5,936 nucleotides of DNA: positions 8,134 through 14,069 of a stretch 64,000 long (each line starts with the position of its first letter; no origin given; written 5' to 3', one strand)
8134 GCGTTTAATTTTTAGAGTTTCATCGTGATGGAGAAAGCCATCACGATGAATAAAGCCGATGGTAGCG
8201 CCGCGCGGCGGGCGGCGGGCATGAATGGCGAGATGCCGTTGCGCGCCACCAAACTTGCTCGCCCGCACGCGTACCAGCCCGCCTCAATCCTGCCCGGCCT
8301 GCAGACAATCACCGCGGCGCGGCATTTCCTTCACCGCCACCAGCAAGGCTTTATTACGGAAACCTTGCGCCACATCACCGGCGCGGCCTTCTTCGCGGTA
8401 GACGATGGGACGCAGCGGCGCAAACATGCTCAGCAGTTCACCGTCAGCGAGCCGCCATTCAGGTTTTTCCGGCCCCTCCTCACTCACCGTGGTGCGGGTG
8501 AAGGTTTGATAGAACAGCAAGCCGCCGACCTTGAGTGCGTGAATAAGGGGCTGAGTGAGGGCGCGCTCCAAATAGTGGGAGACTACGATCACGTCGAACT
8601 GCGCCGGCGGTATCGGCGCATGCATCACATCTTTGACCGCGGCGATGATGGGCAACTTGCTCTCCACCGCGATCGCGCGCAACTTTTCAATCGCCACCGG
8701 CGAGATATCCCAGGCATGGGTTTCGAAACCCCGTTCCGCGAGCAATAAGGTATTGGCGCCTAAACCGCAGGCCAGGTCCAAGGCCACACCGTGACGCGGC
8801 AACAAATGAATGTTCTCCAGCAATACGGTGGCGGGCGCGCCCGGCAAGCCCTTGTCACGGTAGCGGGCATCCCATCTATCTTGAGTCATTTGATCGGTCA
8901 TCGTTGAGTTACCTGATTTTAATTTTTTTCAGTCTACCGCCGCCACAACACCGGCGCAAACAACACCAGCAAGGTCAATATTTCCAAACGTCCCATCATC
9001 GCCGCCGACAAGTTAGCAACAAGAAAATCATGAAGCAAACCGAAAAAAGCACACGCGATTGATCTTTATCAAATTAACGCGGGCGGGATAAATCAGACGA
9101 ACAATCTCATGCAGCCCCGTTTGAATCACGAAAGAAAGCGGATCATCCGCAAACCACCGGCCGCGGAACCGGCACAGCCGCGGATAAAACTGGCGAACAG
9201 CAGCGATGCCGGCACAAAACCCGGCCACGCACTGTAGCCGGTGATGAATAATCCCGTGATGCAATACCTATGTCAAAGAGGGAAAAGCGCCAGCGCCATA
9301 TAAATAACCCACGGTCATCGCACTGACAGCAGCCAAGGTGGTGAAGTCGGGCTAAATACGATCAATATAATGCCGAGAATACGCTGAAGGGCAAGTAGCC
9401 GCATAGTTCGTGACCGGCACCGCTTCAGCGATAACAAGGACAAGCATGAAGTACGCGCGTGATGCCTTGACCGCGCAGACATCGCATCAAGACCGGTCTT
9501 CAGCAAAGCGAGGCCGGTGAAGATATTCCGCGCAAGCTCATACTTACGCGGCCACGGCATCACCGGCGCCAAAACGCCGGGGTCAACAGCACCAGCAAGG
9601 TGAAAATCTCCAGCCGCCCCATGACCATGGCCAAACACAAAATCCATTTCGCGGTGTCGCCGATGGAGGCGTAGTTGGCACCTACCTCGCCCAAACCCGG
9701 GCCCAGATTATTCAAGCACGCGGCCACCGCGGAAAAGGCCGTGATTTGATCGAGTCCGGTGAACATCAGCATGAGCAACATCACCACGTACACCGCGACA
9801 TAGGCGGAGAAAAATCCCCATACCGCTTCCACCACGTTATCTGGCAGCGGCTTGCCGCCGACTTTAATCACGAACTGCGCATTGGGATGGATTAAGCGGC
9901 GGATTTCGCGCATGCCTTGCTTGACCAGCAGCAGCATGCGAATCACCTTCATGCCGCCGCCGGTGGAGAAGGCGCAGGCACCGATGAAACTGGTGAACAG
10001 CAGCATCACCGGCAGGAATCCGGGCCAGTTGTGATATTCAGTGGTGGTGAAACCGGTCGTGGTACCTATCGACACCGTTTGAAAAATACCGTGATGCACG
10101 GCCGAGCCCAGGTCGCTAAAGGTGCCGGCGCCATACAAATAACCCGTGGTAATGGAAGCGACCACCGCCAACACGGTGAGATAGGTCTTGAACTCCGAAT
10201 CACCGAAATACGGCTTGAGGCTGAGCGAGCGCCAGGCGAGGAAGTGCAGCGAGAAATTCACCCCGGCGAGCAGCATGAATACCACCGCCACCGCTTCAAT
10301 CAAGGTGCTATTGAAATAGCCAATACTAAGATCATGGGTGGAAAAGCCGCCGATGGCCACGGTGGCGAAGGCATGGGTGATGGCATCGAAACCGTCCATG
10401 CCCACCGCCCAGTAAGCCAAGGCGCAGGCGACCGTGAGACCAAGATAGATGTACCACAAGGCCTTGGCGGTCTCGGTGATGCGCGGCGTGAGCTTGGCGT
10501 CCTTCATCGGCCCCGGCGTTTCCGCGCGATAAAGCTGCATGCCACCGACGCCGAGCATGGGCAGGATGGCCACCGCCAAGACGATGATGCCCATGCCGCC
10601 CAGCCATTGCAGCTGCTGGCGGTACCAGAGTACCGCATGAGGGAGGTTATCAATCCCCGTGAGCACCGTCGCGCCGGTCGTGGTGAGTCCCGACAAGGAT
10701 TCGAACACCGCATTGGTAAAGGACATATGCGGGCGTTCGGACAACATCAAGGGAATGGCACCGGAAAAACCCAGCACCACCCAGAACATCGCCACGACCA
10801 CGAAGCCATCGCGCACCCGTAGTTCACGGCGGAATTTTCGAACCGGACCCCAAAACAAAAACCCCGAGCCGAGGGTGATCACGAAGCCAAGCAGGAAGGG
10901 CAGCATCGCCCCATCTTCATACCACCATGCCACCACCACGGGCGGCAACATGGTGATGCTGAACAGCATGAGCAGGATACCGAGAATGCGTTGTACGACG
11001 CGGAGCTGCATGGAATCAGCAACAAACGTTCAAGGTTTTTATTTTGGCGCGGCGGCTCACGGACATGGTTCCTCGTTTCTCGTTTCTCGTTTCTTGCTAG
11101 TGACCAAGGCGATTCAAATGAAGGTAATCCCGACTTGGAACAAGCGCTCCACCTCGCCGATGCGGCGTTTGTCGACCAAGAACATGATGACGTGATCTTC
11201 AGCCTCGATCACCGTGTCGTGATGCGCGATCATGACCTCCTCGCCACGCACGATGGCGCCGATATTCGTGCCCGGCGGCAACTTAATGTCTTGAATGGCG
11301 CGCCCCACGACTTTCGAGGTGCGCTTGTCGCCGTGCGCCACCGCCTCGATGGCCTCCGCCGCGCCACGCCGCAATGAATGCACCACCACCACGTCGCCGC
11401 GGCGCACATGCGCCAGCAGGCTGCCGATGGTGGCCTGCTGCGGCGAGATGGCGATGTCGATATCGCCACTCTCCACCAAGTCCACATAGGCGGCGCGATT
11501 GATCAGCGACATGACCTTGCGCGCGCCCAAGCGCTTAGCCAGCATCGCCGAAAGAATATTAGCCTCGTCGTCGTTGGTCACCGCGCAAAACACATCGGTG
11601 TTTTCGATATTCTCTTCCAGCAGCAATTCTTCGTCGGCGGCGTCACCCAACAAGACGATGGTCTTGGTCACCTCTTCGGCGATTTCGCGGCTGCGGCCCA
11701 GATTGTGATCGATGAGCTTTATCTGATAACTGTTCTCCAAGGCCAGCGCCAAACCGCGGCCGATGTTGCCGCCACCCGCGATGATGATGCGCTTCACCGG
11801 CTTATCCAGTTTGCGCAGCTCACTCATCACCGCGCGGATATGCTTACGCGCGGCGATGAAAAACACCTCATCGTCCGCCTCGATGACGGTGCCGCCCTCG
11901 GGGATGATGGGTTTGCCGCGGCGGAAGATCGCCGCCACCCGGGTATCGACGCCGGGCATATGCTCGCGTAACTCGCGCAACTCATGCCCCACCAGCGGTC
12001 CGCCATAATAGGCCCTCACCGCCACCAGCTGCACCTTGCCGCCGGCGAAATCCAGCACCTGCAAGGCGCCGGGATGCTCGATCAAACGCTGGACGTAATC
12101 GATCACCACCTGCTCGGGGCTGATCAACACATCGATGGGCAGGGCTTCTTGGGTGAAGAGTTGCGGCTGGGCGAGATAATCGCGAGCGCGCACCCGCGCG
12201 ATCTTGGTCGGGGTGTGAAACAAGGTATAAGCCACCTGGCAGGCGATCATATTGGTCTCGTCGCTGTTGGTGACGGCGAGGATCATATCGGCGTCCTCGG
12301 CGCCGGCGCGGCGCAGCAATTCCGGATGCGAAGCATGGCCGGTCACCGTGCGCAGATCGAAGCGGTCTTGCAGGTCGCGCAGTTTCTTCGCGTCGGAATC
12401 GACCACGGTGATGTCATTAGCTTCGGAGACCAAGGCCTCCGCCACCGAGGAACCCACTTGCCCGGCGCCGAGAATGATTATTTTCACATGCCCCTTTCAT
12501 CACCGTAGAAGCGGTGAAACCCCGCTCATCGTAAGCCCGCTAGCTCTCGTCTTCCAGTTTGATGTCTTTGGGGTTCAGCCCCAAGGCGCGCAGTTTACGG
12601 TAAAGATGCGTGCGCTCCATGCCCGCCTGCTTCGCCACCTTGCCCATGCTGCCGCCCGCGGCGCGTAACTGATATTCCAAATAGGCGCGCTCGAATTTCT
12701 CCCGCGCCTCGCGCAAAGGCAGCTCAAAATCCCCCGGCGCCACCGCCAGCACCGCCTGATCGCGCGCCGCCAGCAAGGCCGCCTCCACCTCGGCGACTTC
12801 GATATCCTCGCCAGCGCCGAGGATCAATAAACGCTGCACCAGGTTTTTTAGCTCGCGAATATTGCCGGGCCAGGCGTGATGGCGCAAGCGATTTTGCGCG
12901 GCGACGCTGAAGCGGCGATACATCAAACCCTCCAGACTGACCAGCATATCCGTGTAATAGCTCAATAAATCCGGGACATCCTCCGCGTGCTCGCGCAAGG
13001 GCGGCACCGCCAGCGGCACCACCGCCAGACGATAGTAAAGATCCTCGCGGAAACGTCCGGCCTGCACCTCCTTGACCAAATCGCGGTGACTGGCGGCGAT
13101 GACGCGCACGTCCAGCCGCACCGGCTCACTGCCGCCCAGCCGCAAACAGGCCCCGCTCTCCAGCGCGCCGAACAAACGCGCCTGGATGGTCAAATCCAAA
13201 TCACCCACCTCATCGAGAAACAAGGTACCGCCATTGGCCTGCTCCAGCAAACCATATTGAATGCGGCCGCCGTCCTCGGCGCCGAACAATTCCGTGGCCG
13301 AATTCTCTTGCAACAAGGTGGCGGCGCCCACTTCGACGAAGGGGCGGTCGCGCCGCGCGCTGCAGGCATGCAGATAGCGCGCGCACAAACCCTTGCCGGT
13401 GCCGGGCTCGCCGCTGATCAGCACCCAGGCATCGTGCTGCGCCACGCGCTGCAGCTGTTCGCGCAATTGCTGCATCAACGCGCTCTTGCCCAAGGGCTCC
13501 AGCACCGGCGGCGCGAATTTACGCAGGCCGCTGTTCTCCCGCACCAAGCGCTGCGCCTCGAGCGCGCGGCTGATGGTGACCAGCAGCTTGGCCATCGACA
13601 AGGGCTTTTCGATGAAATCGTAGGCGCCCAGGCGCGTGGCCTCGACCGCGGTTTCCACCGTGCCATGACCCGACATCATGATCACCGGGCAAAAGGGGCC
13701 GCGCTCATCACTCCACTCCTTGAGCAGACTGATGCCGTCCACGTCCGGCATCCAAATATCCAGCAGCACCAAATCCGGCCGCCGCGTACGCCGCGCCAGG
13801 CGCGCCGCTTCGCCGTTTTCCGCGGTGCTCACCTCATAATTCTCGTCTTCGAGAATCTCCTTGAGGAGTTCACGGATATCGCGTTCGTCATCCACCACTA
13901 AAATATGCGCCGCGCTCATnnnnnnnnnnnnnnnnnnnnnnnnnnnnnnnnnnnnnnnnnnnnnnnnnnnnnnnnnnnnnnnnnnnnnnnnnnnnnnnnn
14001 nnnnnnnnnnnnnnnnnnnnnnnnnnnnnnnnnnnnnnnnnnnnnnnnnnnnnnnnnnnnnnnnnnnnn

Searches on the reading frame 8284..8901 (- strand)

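Call 65: search_protein_families(library=ncbifam, proteins=[window:8284-8901:-], max_evalue=1e-10)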
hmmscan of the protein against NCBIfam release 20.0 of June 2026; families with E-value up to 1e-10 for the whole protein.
window:8284-8901:- (205 aa): 1 family
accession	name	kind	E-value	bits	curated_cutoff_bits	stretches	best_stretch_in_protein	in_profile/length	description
NF008992.0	PRK12335.1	equivalog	4.4e-11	42.4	303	1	36-111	122-199/289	SAM-dependent methyltransferase TehB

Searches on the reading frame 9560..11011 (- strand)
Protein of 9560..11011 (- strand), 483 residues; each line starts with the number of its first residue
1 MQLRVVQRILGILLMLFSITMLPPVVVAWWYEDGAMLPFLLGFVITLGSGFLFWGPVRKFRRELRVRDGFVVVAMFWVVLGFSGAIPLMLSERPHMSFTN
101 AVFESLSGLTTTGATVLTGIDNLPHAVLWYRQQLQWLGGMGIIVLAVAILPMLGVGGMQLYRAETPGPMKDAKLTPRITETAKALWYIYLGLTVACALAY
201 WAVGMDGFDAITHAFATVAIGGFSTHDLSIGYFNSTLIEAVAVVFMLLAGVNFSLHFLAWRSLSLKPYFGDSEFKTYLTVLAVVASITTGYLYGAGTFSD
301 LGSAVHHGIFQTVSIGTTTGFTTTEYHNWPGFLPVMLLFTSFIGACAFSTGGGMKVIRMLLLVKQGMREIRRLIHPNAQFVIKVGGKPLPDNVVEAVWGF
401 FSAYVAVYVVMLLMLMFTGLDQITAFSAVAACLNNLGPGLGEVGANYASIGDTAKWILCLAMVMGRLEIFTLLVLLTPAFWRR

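Call 65: search_protein_families(library=ncbifam, proteins=[window:9560-11011:-], max_evalue=1e-10)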
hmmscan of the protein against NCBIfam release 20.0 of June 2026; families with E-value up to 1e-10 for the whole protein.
window:9560-11011:- (483 aa): 2 families
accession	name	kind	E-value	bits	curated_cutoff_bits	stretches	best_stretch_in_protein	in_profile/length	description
NF008020.0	PRK10750.1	equivalog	8.4e-191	635.2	866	1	1-482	1-482/483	Trk system potassium transporter TrkH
TIGR00933.1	2a38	subfamily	1.7e-106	356.6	331.15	1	85-466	3-391/391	TrkH family potassium uptake protein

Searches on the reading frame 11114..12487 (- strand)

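Call 65: search_protein_families(library=ncbifam, proteins=[window:11114-12487:-], max_evalue=1e-10)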
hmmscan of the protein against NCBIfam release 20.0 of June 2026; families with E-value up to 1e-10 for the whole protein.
window:11114-12487:- (457 aa): 18 families
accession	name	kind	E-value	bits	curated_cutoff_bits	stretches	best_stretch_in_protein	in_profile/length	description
NF007032.0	PRK09496.1-4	equivalog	4.7e-234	777.4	309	1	1-457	1-457/457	Trk system potassium transporter TrkA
NF007030.0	PRK09496.1-1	equivalog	2.6e-224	745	371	1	1-456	1-457/458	Trk system potassium transporter TrkA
NF007031.0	PRK09496.1-2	equivalog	4.3e-150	500.7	289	1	1-457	1-458/458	Trk system potassium transporter TrkA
NF007039.0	PRK09496.3-2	equivalog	1.2e-127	426.4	293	1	1-451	1-445/446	Trk system potassium transporter TrkA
NF007041.0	PRK09496.3-4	equivalog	4.6e-106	355.3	386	1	1-452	1-445/450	Trk system potassium transporter TrkA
NF007038.0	PRK09496.2-6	equivalog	4.4e-93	312.5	374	1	1-450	1-444/445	Trk system potassium transporter TrkA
NF007034.0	PRK09496.2-1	subfamily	3.7e-88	296.4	344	1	1-447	1-442/445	Trk system potassium transporter TrkA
NF007036.0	PRK09496.2-3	subfamily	5e-82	276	407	1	1-451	1-448/448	Trk system potassium transporter TrkA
NF007033.0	PRK09496.1-5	equivalog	4.1e-75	253.5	338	1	1-438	1-436/449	Trk system potassium transporter TrkA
NF007037.0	PRK09496.2-4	equivalog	4.2e-72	243.4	445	1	1-450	1-453/454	Trk system potassium transporter TrkA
NF007040.0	PRK09496.3-3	equivalog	6e-68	229.5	455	1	2-451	5-462/462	Trk system potassium transporter TrkA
NF007043.0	PRK09496.3-6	equivalog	2.2e-66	224.5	384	1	1-446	1-440/445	Trk system potassium transporter TrkA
NF007035.0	PRK09496.2-2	equivalog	2.2e-63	214.6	521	1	1-445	1-444/455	Trk system potassium transporter TrkA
NF007042.0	PRK09496.3-5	equivalog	7.5e-45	153.5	467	1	1-450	1-462/466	Trk system potassium transporter TrkA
NF003716.0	PRK05326.1-3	equivalog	2.2e-13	49.5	355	0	389-443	421-475/499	potassium/proton antiporter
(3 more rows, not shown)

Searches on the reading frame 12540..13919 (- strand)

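Call 65: search_protein_families(library=ncbifam, proteins=[window:12540-13919:-], max_evalue=1e-10)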
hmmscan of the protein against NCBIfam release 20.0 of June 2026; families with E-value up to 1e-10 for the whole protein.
window:12540-13919:- (459 aa): 75 families (the best 25 are shown)
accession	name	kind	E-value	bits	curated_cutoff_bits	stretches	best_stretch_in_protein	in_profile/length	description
NF051870.1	NAssimRespRegNtrX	equivalog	4.3e-144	480.8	600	1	4-448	2-452/452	nitrogen assimilation response regulator NtrX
TIGR01818.1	ntrC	equivalog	2.3e-106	356.4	558.6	1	6-445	1-462/463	nitrogen regulation protein NR(I)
NF008469.0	PRK11361.1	equivalog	5.3e-93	312.2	714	1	3-453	4-461/461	acetoacetate metabolism transcriptional regulator AtoC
TIGR02915.1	PEP_resp_reg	equivalog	4.8e-90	302.5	502.6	1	6-447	1-443/445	PEP-CTERM-box response regulator transcription factor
NF008176.1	PRK10923.1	equivalog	7.2e-86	288.6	620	1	2-448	2-468/469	nitrogen regulation protein NR(I)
NF007689.0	PRK10365.1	equivalog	1.3e-85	287.9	760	1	5-443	7-439/441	sigma-54-dependent response regulator transcription factor ZraR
NF011695.0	PRK15115.1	equivalog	1.7e-84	284.2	763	1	3-454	6-444/445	two-component system response regulator GlrR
NF041946.1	LuxO_transreg_Vib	equivalog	7.1e-83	278.9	800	1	9-383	2-381/463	quorum-sensing sigma-54 dependent transcriptional regulator LuxO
NF003451.0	PRK05022.1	equivalog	8.2e-74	249.1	476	1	138-449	188-511/512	nitric oxide reductase transcriptional regulator NorR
NF038308.1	RNA_repair_RtcR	equivalog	8.3e-71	239.4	650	1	144-389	184-443/530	RNA repair transcriptional activator RtcR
TIGR02329.1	propionate_PrpR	equivalog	1.8e-69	234.8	499.2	1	141-445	213-526/526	propionate catabolism operon regulatory protein PrpR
NF041552.1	TF_PrdR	equivalog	1.3e-68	231.8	795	1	143-444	270-574/577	sigma-54 dependent transcriptional regulator PrdR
NF050807.1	TransRegFlbDCaul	equivalog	2.2e-68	231.2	750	1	29-380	26-363/454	sigma-54-dependent transcriptional regulator FlbD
NF049963.1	RespRegFlgRCampy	domain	5.7e-66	223.1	750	1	6-376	3-375/429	fla regulon two-component system response regulator FlgR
TIGR01817.1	nifA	equivalog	1.8e-65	221.7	528.85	1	143-379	199-439/534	nif-specific transcriptional activator NifA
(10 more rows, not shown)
